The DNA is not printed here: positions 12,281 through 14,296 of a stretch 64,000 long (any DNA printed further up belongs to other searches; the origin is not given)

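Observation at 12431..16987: Apparent operon: orphan HyuB + sarcosine-oxidase-like flavoenzyme + leaderless gamma-glutamyltransferase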

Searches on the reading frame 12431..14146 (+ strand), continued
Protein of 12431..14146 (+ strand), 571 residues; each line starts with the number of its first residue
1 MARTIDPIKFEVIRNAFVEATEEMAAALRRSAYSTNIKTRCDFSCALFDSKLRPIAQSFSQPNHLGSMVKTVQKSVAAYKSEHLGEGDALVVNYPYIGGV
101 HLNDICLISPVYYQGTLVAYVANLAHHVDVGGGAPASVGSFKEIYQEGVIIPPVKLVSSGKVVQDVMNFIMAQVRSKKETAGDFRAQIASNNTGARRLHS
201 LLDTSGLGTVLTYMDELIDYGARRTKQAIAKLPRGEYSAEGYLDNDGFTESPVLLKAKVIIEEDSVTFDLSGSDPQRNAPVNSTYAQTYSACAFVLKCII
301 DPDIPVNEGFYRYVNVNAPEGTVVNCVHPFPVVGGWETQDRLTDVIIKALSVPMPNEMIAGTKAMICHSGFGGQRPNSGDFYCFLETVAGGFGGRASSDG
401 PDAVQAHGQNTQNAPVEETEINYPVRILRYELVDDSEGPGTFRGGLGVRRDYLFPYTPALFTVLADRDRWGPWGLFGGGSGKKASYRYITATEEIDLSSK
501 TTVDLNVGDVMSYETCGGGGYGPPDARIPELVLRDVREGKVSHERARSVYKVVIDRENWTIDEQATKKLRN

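Call 71: search_dna_similar(query=window:12431-14146:+, collection=plasmids, mode=protein, max_rows=40, max_evalue=1e-30, rows=spread)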
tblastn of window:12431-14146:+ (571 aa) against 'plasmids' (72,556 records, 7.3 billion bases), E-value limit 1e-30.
Records with a match: 898; places in all: 1190; records where one place covers at least 80% of the query: 820.
Best place of each record, by identity: <60% 898.
By first word of the organism name: Agrobacterium 169; Rhizobium 155; Sinorhizobium 115; Pseudosulfitobacter 49; Paracoccus 30; Sulfitobacter 20; Ensifer 15; Rhodococcus 15; Mesorhizobium 12; Paraburkholderia 12; and 104 more.
By predicted mobility (MOB-suite, as given by PLSDB): non-mobilizable 517; conjugative 267; mobilizable 114.
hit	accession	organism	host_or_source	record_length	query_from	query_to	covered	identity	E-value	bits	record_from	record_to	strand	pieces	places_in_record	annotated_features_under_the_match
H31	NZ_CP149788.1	Haloterrigena sp. KLK7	cell culture,salt lake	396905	6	570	99%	44.3%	1e-137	449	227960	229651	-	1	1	hydantoinase B/oxoprolinase family protein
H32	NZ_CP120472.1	Haladaptatus sp. DYSN1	cell culture,sediment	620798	5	535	93%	38.6%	4e-98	334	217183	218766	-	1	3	hydantoinase B/oxoprolinase family protein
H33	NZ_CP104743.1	Haloferax lucentense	-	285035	5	522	91%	38.8%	1e-91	315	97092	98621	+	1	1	hydantoinase B/oxoprolinase family protein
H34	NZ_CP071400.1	Rhizobium leguminosarum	lentil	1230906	5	551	96%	36.2%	2e-85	298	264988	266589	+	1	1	record has no annotation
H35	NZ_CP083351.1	Ensifer adhaerens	cell culture,The sample was isolated ...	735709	8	571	99%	34.5%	5e-84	293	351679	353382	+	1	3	hydantoinase B/oxoprolinase family protein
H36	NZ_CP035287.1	Paracoccus versutus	whole organism,soil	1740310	4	542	94%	35.8%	9e-89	307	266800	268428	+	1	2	none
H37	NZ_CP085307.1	Haladaptatus pallidirubidus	cell culture,saline soil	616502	5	571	99%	32.9%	3e-78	276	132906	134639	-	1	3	hydantoinase B/oxoprolinase family protein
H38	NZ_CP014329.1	Corynebacterium glutamicum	Bos taurus,nasopharynx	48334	3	571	100%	32.3%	1e-69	251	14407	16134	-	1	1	hydantoinase B/oxoprolinase family protein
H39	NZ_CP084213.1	Pseudomonas amygdali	Hibiscus rosa-sinensis,Leaves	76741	5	570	99%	32.4%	1e-82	289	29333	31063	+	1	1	hydantoinase B/oxoprolinase family protein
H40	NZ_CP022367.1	Azospirillum sp. TSH58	single cell,paddy soils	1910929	4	570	99%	31.9%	2e-65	239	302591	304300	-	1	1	record has no annotation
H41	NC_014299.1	Halalkalicoccus jeotgali B3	-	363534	6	552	96%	32.9%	6e-86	299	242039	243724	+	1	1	hydantoinase B/oxoprolinase family protein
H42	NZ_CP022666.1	Rhizobium leguminosarum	single cell,root nodules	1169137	1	561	98%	31.7%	6e-71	255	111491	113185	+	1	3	record has no annotation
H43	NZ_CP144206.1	Sinorhizobium chiapasense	mixed culture,rhizosphere soil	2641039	4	556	97%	32.0%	1e-75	269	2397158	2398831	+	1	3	none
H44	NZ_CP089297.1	Methylobacterium currus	Solanum lycopersicum,single cell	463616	6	570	99%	31.0%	2e-41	168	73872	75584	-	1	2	hydantoinase B/oxoprolinase family protein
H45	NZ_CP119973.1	Agrobacterium leguminum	pure culture,soil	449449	6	570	99%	30.8%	1e-65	239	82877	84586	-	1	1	hydantoinase B/oxoprolinase family protein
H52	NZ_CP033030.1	Agrobacterium tumefaciens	-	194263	5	452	78%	37.0%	1e-85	298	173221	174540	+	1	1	hydantoinase B/oxoprolinase family protein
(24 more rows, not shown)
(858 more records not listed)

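Call 72: get_annotated_region(hit=H52, flank=8000)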
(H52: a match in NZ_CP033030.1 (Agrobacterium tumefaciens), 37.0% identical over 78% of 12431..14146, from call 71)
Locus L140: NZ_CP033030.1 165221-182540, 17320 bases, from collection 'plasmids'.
description: Agrobacterium tumefaciens strain A6 plasmid pTiA6, complete sequence
organism: Agrobacterium tumefaciens (NCBI taxid 358)
taxonomy: Bacteria; Pseudomonadota; Alphaproteobacteria; Hyphomicrobiales; Rhizobiaceae; Agrobacterium; Agrobacterium tumefaciens
host: -; source: -; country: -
typing (MOB-suite, as given by PLSDB): conjugative; replicon rep_cluster_352; relaxase MOBP,MOBQ; mating-pair formation MPF_T
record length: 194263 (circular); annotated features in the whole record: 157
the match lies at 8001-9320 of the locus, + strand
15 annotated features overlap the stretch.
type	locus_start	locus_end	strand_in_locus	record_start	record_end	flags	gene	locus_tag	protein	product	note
CDS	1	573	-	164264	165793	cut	-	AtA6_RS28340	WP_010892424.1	ABC transporter substrate-binding protein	-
CDS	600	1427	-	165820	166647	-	-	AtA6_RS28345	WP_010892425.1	ABC transporter permease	-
CDS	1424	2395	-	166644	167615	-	-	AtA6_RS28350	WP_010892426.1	ABC transporter permease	GO:0055085 - transmembrane transport [Evidence IEA]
CDS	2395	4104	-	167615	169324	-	-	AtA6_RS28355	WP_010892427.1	ABC transporter ATP-binding protein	-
CDS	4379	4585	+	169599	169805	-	-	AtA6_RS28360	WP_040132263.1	hypothetical protein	-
CDS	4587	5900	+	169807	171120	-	-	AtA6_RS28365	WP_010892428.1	FAD-binding oxidoreductase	-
CDS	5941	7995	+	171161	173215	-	-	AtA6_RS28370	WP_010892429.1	hydantoinase/oxoprolinase family protein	-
CDS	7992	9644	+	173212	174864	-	-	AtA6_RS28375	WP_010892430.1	hydantoinase B/oxoprolinase family protein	-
CDS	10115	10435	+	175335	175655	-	-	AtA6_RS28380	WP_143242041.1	hypothetical protein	-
CDS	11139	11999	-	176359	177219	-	-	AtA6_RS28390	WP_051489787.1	DeoR/GlpR family DNA-binding transcription regulator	-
CDS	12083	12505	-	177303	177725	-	-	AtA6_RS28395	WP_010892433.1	RidA family protein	-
CDS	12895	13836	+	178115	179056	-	-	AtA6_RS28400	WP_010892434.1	ABC transporter permease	GO:0055085 - transmembrane transport [Evidence IEA]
CDS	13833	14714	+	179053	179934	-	-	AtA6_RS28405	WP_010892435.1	ABC transporter permease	-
CDS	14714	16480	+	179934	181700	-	-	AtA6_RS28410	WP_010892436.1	ABC transporter ATP-binding protein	-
CDS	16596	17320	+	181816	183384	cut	-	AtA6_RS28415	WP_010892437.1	ABC transporter substrate-binding protein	-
